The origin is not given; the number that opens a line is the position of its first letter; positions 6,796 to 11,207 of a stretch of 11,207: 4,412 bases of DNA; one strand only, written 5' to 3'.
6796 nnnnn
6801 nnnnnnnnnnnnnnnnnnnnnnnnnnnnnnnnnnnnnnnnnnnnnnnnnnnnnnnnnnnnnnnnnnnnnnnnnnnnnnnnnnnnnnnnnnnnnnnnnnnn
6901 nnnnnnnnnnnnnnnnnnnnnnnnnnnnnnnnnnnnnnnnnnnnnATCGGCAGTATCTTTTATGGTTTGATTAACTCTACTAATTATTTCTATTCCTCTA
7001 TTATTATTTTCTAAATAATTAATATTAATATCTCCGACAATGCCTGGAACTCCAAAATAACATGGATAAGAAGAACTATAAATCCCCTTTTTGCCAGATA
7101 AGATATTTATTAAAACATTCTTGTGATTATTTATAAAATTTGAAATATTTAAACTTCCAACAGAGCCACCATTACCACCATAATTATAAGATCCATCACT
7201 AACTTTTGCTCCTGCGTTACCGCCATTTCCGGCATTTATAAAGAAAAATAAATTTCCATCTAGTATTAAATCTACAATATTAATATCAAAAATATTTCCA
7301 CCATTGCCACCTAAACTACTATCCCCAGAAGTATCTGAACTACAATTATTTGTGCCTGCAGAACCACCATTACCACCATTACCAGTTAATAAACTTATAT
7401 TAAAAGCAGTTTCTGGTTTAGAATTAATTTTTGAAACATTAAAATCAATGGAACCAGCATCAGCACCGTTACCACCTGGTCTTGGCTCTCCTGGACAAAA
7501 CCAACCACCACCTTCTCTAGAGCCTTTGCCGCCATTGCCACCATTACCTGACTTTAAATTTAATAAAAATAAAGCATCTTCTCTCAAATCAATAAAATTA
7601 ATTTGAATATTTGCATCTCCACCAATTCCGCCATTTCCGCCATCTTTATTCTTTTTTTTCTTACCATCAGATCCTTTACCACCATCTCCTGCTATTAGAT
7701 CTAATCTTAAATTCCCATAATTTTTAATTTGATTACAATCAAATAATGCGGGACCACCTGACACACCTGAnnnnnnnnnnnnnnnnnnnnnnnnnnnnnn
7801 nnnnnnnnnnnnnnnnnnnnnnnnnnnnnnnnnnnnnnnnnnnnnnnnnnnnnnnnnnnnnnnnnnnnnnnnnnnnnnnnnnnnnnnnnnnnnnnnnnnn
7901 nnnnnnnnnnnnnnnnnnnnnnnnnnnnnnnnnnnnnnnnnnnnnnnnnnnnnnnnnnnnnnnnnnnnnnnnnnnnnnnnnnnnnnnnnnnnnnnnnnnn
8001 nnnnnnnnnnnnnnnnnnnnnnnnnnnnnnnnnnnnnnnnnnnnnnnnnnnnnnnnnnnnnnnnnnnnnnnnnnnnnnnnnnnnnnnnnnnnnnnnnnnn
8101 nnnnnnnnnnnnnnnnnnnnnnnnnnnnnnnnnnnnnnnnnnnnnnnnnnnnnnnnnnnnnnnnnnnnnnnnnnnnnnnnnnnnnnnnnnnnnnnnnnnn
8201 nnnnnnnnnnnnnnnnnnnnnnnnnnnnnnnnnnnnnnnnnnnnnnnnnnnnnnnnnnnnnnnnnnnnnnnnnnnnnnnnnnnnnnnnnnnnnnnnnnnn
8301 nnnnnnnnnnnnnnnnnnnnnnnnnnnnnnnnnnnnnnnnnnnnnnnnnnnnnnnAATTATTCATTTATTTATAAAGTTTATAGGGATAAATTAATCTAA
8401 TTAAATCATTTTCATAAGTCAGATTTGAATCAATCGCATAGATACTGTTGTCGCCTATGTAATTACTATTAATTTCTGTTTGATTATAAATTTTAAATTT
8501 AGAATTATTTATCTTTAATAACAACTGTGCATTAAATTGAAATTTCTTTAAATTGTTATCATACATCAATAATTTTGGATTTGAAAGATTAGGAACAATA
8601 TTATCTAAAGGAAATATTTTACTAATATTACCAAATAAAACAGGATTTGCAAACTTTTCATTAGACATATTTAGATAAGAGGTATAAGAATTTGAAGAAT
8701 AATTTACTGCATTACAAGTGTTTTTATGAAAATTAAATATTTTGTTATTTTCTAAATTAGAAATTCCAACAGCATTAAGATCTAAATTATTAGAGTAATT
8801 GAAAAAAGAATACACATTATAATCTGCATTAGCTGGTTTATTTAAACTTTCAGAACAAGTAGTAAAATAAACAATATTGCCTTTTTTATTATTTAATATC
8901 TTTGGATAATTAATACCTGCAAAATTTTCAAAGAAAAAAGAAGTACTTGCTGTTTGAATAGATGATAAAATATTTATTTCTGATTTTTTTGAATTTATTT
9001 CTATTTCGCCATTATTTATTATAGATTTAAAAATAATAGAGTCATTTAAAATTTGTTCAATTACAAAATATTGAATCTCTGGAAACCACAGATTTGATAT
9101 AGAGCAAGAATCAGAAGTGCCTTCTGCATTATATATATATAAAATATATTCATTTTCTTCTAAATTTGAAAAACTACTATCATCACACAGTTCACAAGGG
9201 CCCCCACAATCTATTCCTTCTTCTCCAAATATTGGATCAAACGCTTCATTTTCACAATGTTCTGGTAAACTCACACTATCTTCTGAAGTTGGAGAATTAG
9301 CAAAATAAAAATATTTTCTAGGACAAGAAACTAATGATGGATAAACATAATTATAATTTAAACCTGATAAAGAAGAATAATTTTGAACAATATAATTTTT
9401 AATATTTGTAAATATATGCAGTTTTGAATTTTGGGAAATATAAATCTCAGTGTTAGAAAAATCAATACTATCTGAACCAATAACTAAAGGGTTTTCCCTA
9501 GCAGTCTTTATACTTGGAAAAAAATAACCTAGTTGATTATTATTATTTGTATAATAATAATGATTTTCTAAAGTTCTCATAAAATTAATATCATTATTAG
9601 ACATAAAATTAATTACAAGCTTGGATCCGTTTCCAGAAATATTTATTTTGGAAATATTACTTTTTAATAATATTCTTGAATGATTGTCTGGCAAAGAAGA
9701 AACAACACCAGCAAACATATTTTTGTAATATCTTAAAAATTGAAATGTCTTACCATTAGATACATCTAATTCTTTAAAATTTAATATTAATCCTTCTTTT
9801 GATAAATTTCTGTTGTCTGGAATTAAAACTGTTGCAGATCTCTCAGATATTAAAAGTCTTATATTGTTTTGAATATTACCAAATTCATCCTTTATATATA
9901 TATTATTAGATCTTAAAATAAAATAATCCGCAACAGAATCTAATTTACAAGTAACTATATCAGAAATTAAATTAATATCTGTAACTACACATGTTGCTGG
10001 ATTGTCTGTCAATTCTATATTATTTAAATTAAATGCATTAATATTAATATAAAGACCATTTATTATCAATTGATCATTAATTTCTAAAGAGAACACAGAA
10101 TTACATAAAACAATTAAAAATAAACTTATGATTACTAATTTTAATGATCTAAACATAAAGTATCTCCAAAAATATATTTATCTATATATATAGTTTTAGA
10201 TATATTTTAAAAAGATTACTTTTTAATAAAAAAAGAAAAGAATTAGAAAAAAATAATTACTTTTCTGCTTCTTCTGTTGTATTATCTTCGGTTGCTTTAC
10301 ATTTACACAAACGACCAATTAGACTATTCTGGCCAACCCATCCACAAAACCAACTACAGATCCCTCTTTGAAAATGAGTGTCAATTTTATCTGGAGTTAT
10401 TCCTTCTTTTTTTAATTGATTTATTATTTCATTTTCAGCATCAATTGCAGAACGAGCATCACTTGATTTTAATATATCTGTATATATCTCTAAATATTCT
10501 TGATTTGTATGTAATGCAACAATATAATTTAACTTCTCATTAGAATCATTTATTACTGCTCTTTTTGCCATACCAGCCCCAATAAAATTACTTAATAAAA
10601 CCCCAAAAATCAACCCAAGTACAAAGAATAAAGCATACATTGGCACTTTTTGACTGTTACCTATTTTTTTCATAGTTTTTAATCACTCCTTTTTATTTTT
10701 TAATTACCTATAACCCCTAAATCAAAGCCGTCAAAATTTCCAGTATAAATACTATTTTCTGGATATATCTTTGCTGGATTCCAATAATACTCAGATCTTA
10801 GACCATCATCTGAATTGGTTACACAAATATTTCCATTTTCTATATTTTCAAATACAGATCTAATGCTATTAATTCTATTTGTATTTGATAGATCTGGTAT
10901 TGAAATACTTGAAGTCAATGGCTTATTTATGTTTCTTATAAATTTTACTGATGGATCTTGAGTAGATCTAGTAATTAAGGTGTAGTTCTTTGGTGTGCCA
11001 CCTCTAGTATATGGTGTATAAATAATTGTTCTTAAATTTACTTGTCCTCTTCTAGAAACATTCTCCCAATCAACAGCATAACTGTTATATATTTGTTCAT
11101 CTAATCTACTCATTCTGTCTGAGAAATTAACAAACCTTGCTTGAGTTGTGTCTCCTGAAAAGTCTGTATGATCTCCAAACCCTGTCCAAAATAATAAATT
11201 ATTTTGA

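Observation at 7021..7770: Unusual GNGGNGG-based ~50-aa repeat, a candidate new glycine/asparagine beta-solenoid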

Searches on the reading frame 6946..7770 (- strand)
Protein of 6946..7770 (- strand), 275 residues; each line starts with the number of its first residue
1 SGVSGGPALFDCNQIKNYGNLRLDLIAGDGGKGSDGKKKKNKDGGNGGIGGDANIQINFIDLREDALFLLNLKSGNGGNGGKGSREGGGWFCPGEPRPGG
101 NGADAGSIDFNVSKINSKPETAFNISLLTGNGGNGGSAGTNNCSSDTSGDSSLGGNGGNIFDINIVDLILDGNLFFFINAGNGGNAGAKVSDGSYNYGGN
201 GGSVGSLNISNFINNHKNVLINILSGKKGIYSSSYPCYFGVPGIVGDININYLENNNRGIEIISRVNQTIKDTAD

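Call 52: predict_structure(alignment_id=A3)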
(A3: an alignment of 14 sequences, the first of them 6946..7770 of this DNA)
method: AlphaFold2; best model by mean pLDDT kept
length: 275 residues; sequences in the alignment: 14
mean_pLDDT: 89.8   pTM: 0.86
mean pLDDT of the five models: 89.8, 89.1, 88.9, 88.9, 88.0
residues with pLDDT >= 90: 200; 70-90: 47; 50-70: 26; < 50: 2
segments of 3 or more residues with pLDDT < 50: none
pLDDT, mean of each block of 10 residues (from residue 1): 95 95 98 88 93 96 94 98 79 79 97 94 97 92 64 94 96 97 90 82 97 95 95 63 95 93 88 52
secondary structure, 60 per line:
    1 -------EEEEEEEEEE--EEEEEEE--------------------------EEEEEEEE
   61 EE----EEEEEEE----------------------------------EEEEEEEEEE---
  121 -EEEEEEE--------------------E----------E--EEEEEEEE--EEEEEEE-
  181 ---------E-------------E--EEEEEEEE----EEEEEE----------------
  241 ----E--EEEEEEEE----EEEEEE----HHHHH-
elements in order: E8-17 E20-26 E53-62 E67-73 E108-117 E122-128 E163-170 E173-179 E207-214 E219-224 E248-255 E260-265 H270-274

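Call 54: fold_search(model_id=the predicted structure, library=pdb)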
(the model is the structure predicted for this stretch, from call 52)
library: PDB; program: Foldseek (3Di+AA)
matches with E <= 10: 145; with E <= 0.001: 0
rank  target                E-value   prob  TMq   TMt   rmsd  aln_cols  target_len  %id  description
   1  7jjv_A                6.3e-03  0.33  0.13  0.25  18.8       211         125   17  Crystal waters on the nine polyproline type II helical bundle springtail antifreeze protein from Granisotoma rainieri  (released 2021-01-27)
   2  3zpp                  1.1e-01  0.04  0.12  0.09  23.1       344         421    9  Structure of the Streptococcus pneumoniae surface protein and adhesin PfbA (released 2013-05-29)
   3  4dn7_A                2.0e-01  0.08  0.17  0.14  17.9       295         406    9  CRYSTAL STRUCTURE OF putative ABC transporter, ATP-binding protein from Methanosarcina mazei Go1 (released 2012-02-22)
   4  9ozl_B                2.1e-01  0.02  0.10  0.08  25.4       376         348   10  Crystal structure of the polysaccharide lyase RbmB from Vibrio cholerae (released 2026-03-11)
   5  3bog_A                2.2e-01  0.63  0.17  0.50  10.5       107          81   25  Snow Flea Antifreeze Protein Quasi-racemate (released 2008-09-23)
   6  2w7z_A                2.7e-01  0.03  0.11  0.14  21.0       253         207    8  Structure of the pentapeptide repeat protein EfsQnr, a DNA gyrase inhibitor. Free amines modified by cyclic pentylatio (released 2009-05-05)
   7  8ikw_B                2.7e-01  0.02  0.11  0.09  21.4       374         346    9  A complex structure of PGIP-PG (released 2024-02-07)
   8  6nw9_C                3.9e-01  0.01  0.10  0.07  21.8       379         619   10  CRYSTAL STRUCTURE OF A TAILSPIKE PROTEIN 3 (TSP3, ORF212) FROM ESCHERICHIA COLI O157:H7 BACTERIOPHAGE CBA120 (released 2019-06-05)
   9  2pyg_A                4.1e-01  0.02  0.14  0.12  22.5       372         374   11  Azotobacter vinelandii Mannuronan C-5 epimerase AlgE4 A-module (released 2008-05-27)
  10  9u4u_A                4.6e-01  0.04  0.13  0.19  17.8       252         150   11  Structure of the functional amyloid FapC from Pseudomonas sp.UK4 (released 2025-08-06)
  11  9ozd_B                6.6e-01  0.01  0.11  0.09  25.9       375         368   11  Crystal structure of the polysaccharide lyase RbmB from Vibrio cholerae bound to Vibrio Polysaccharide (released 2026-03-11)
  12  8bwk_B                6.6e-01  0.01  0.09  0.05  20.5       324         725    8  Metagenomic derived PL6 alginate lyase (released 2023-12-20)
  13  8iq9_B                7.0e-01  0.01  0.10  0.06  22.3       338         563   12  Crystal structure of trimeric K2-2 TSP in complex with tetrasaccharide and octasaccharide (released 2024-02-21)
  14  9h78_B                7.4e-01  0.01  0.14  0.13  22.3       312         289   12  [FeS] cluster-loaded SMS complex from M. jannaschii (released 2025-06-04)
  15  5awf_A                7.4e-01  0.01  0.11  0.10  22.6       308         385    7  Crystal structure of SufB-SufC-SufD complex from Escherichia coli (released 2015-11-11)
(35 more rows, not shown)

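Call 69: search_solved_structures(query=A3, max_evalue=10, show_alignments=4)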
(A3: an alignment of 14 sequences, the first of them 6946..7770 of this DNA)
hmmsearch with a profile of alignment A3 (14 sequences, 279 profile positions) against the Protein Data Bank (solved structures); distinct sequences matched with E-value up to 10: 3.
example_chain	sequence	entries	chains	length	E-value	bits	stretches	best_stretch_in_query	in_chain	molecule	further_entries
1lnz_A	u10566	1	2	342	0.18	14.5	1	67-190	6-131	SPO0B-associated GTP-binding protein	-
5m04_A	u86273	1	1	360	1.4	11.6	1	176-236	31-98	GTPase ObgE/CgtA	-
4csu_9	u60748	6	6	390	3.5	10.2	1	71-236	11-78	GTPASE OBGE/CGTA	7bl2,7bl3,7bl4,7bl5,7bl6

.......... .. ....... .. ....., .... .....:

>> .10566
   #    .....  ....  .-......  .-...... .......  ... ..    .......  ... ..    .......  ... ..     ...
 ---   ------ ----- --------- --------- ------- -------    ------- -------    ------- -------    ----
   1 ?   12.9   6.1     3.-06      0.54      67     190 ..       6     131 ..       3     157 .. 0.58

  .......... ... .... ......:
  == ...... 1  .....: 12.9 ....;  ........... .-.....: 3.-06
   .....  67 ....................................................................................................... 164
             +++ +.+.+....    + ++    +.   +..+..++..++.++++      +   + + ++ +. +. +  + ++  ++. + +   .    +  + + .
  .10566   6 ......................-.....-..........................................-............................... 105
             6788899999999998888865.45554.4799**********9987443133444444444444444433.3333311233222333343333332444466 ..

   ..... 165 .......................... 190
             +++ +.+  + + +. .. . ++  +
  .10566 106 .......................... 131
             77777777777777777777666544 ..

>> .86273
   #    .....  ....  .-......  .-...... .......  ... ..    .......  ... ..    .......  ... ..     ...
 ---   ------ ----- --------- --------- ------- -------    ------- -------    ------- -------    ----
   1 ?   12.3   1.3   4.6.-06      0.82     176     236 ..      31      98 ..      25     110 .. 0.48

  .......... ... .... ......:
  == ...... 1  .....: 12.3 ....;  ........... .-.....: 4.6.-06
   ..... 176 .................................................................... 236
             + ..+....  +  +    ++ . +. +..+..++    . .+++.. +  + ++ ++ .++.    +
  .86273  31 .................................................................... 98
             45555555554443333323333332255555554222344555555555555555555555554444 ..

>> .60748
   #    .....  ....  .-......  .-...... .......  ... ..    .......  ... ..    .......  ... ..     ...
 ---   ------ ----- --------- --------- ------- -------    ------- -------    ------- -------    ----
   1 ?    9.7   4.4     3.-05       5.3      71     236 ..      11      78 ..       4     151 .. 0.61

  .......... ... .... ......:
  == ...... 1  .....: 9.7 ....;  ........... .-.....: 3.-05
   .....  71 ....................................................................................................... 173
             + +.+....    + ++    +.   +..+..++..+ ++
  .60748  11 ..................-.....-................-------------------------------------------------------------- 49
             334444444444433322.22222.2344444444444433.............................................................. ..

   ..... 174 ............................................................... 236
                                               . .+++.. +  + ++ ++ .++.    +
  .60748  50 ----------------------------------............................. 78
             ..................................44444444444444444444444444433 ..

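Call 73: find_homologous_proteins(query=A3, max_evalue=0.001)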
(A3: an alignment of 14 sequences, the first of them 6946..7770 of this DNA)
Query A3 (14 sequences) (275 aa, profile of the alignment): 6 proteins with E <= 0.001 among 8000 candidates.
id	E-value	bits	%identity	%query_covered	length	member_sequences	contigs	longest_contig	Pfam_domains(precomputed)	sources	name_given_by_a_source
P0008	6.8e-82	293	51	98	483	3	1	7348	-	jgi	-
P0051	1.2e-46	178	78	3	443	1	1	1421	PF07478.19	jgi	jgi:hypothetical protein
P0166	1.4e-6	46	37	16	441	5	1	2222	-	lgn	-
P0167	2.5e-6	45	-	-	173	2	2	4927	-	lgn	-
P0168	2.0e-5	42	36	17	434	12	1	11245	-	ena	-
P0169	2.1e-4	39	40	14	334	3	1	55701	-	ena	-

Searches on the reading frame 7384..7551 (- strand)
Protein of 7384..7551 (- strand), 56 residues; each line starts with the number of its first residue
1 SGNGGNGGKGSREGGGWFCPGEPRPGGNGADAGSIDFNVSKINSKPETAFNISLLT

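Call 34: search_solved_structures(query=A2, max_evalue=10, show_alignments=5)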
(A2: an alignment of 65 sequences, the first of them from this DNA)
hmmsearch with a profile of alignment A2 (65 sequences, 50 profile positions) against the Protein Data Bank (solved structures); distinct sequences matched with E-value up to 10: 1.
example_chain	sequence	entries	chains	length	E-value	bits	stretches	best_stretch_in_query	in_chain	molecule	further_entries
5jtv_A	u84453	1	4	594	0.35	14.3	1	18-45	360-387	Ubiquitin carboxyl-terminal hydrolase 7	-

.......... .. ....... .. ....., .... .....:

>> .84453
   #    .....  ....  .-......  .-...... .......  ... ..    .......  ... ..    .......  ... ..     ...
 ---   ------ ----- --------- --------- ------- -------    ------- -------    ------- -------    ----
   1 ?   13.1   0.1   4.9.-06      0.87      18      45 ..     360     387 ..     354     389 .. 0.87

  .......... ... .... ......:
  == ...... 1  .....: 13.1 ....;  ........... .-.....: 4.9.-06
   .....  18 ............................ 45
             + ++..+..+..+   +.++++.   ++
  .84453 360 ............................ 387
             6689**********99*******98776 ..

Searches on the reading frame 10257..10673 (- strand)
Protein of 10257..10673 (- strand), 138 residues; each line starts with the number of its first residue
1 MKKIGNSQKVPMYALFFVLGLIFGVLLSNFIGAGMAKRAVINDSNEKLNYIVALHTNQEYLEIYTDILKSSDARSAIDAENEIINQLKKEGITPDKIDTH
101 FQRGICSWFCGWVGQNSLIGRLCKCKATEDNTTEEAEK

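Call 7: search_protein_families(library=pfam, proteins=[window:10257-10673:-], max_evalue=1)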
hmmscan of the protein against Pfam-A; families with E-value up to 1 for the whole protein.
window:10257-10673:- (138 aa): 0 families

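Call 8: search_protein_families(library=ncbifam, proteins=[window:10257-10673:-], max_evalue=1)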
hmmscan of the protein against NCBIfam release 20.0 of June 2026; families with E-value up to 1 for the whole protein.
window:10257-10673:- (138 aa): 1 family
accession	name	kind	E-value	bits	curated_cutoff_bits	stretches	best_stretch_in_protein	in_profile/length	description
NF033863.1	immun_TipC_fam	subfamily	0.067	13.4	30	1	44-101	107-165/198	TipC family immunity protein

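Call 74: search_protein_families(library=phrogs, proteins=[window:10257-10673:-], max_evalue=0.01)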
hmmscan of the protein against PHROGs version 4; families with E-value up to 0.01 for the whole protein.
window:10257-10673:- (138 aa): 0 families

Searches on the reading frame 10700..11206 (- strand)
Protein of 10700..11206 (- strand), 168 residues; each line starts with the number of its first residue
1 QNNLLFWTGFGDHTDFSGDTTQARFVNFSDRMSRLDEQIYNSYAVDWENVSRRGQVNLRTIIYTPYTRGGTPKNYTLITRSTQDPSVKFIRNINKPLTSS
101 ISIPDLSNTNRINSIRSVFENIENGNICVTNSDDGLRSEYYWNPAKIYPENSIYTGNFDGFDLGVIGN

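Call 7: search_protein_families(library=pfam, proteins=[window:10700-11206:-], max_evalue=1)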
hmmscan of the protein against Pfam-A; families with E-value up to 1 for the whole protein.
window:10700-11206:- (168 aa): 0 families

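Call 8: search_protein_families(library=ncbifam, proteins=[window:10700-11206:-], max_evalue=1)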
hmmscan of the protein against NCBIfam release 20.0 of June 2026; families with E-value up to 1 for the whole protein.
window:10700-11206:- (168 aa): 1 family
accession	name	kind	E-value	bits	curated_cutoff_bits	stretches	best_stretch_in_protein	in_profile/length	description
NF053523.1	VcdP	equivalog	0.0049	16.6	50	1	135-158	3-20/28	small protein VcdP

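Call 74: search_protein_families(library=phrogs, proteins=[window:10700-11206:-], max_evalue=0.01)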
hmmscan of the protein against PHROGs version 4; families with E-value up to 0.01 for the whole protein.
window:10700-11206:- (168 aa): 0 families
